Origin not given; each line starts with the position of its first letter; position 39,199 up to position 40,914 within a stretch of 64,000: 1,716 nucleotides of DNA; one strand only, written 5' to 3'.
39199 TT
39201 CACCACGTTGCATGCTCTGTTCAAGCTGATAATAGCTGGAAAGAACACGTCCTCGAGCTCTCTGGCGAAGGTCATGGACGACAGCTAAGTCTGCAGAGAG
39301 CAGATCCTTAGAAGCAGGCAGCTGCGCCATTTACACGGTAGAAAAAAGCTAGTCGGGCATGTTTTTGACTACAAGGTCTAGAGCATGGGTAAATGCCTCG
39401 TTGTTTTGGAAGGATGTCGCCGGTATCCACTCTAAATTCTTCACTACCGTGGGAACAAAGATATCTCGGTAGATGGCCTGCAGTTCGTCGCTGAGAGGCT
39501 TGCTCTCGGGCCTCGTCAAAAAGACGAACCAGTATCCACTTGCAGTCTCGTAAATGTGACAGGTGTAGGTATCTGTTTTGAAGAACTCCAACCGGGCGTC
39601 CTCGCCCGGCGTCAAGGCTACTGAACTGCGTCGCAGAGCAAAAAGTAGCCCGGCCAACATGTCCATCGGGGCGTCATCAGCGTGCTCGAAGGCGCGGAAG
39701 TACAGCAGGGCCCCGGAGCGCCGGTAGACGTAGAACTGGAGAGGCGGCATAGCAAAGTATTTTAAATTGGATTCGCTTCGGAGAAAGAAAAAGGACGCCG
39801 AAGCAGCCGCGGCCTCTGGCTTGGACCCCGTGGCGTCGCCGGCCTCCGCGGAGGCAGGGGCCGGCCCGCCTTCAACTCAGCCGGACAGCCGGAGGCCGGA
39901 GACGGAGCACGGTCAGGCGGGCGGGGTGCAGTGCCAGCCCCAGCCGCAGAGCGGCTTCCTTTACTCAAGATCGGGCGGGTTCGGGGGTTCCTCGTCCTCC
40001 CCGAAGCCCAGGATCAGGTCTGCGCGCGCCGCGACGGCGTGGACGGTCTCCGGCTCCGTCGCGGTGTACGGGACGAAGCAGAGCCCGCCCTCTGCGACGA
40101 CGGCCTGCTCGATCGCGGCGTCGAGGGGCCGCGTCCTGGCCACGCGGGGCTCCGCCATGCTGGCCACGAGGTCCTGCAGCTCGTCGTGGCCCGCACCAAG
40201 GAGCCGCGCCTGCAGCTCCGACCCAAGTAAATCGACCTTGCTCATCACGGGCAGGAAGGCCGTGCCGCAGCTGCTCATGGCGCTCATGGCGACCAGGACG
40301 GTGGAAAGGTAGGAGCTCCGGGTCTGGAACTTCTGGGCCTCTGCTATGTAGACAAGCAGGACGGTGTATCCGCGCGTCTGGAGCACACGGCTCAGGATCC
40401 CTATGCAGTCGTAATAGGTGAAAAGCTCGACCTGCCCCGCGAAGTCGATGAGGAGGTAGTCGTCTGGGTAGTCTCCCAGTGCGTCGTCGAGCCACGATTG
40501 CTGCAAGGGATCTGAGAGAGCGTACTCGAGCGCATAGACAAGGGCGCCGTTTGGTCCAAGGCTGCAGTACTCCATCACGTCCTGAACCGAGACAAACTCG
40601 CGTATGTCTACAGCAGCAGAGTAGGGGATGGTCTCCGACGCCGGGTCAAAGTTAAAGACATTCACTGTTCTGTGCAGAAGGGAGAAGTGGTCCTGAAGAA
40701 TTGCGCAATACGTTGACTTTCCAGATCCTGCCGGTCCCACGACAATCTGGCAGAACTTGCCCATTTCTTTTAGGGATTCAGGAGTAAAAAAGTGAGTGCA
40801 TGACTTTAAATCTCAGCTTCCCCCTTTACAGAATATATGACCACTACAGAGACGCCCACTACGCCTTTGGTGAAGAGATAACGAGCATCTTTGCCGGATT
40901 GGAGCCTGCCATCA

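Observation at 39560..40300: Sharp GC-rich island centred on an intergenic region, with GC3 gradients running into both flanking genes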

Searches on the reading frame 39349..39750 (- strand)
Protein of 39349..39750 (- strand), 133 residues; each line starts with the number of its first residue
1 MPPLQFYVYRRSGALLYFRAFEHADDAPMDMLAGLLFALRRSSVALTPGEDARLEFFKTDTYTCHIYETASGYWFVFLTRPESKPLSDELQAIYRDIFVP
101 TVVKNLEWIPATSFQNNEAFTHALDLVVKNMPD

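Call 10: search_protein_families(library=pfam, proteins=[window:39349-39750:-], max_evalue=0.01)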
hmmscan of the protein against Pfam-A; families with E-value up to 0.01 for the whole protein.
window:39349-39750:- (133 aa): 1 family
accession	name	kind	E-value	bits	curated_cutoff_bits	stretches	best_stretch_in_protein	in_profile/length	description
PF04099.18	Sybindin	-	1.4e-13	51.5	25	1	6-130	4-139/140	Sybindin-like family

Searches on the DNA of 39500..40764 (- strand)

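Call 20: search_rna_families(source=window, start=39500, end=40300, threshold=evalue, max_evalue=10, show_alignments=2)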
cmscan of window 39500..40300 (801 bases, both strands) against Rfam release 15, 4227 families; matches with E-value up to 10: 8.
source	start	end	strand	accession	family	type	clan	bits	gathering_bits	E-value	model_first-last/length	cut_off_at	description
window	39746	39962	+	RF01856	Protozoa_SRP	Gene;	CL00003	57.4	65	3.8e-11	1-228/228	no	Protozoan signal recognition particle RNA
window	40031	40092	-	RF00763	mir-339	Gene; miRNA;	-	21.4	60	0.61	1-92/92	no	mir-339 microRNA precursor family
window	39592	39609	+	RF01340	CRISPR-DR29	Gene; CRISPR;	-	18.6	39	0.49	7-24/37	no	CRISPR RNA direct repeat element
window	40044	40087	+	RF00836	mir-250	Gene; miRNA;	-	14.4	58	4.9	18-64/81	no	mir-250 microRNA precursor family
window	39784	39817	-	RF00489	ctRNA_p42d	Gene; antisense;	-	14.2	50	8.3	1-46/46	no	ctRNA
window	39969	40050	+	RF01781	ASdes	Gene; sRNA;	-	13.8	40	5.6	1-68/68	no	ASdes TB sRNA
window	39731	39824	+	RF00168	Lysine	Cis-reg; riboswitch;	-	12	30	2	1-182/182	no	Lysine riboswitch aptamer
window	39791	39843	+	RF02133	HOXB13-AS1_2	Gene; lncRNA;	-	11.3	40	7.6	1-81/81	no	HOXB13 antisense RNA 1 conserved region 2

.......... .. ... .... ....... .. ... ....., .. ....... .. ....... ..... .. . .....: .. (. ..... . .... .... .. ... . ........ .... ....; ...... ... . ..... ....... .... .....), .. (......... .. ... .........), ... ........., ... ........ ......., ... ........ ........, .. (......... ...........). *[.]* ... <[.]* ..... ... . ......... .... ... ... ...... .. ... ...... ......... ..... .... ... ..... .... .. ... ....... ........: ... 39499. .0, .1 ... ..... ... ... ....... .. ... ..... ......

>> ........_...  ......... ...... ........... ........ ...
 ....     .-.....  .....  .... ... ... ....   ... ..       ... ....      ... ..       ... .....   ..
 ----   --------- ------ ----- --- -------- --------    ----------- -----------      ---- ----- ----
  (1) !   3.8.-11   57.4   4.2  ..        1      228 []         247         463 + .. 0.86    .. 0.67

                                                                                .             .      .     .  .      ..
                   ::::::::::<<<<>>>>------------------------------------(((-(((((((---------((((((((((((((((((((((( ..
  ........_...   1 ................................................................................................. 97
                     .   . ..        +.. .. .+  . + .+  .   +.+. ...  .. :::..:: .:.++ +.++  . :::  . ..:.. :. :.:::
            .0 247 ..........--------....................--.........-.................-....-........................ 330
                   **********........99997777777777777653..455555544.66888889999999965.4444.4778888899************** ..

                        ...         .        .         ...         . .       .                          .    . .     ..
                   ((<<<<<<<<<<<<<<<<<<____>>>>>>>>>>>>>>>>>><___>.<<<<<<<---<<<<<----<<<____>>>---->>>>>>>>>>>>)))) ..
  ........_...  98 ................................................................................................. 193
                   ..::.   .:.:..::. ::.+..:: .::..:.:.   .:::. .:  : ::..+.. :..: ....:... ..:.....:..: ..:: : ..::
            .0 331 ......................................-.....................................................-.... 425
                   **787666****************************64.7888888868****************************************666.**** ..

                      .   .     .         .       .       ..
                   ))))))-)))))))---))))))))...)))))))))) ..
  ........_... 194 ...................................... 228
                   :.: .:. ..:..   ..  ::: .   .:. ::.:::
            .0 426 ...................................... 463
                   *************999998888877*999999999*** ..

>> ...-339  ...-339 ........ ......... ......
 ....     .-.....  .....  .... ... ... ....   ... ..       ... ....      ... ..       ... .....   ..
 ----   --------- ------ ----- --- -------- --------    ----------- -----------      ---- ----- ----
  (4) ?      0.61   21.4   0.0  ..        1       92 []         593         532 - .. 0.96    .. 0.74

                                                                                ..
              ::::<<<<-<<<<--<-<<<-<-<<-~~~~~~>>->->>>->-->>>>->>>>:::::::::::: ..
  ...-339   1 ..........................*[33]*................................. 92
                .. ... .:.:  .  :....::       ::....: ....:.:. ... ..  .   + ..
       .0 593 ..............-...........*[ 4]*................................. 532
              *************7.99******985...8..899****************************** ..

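Call 58: search_rna_families(sources=[L001, L002, L004, L005, L006, L007, L008], threshold=evalue, max_evalue=0.01)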
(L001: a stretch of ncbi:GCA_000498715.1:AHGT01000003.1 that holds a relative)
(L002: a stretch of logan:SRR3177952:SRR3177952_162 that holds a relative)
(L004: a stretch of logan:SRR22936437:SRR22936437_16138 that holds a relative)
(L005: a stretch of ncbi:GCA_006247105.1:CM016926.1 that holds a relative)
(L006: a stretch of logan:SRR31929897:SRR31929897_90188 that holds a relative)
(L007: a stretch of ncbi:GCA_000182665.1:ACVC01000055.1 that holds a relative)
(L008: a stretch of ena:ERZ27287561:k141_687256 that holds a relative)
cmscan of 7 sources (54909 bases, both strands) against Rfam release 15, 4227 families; matches with E-value up to 0.01: 6.
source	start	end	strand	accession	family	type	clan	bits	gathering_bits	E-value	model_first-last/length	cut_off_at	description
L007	4229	4301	+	RF00005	tRNA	Gene; tRNA;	CL00001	68.4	29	7.6e-13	1-71/71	no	tRNA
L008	3514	3586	+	RF00005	tRNA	Gene; tRNA;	CL00001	68.4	29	7.6e-13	1-71/71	no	tRNA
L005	4851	5103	-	RF01856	Protozoa_SRP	Gene;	CL00003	63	65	1e-10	1-228/228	no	Protozoan signal recognition particle RNA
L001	4803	5019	-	RF01856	Protozoa_SRP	Gene;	CL00003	56.4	65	4.6e-09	1-228/228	no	Protozoan signal recognition particle RNA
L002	4803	5019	-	RF01856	Protozoa_SRP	Gene;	CL00003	56.2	65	5.3e-09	1-228/228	no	Protozoan signal recognition particle RNA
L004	3110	3283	-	RF01856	Protozoa_SRP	Gene;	CL00003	47.9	65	6.4e-07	52-228/228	5'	Protozoan signal recognition particle RNA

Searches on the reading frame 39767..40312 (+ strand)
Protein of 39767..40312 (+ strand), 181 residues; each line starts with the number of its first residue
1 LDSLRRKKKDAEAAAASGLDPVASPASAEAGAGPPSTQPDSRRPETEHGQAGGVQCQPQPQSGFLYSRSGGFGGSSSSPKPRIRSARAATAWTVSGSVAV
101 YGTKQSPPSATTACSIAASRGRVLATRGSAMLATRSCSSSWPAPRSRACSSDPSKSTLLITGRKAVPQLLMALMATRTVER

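Call 65: search_protein_families(library=pfam, proteins=[window:39767-40312:+], max_evalue=0.01)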
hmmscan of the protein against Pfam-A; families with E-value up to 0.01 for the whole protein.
window:39767-40312:+ (181 aa): 0 families
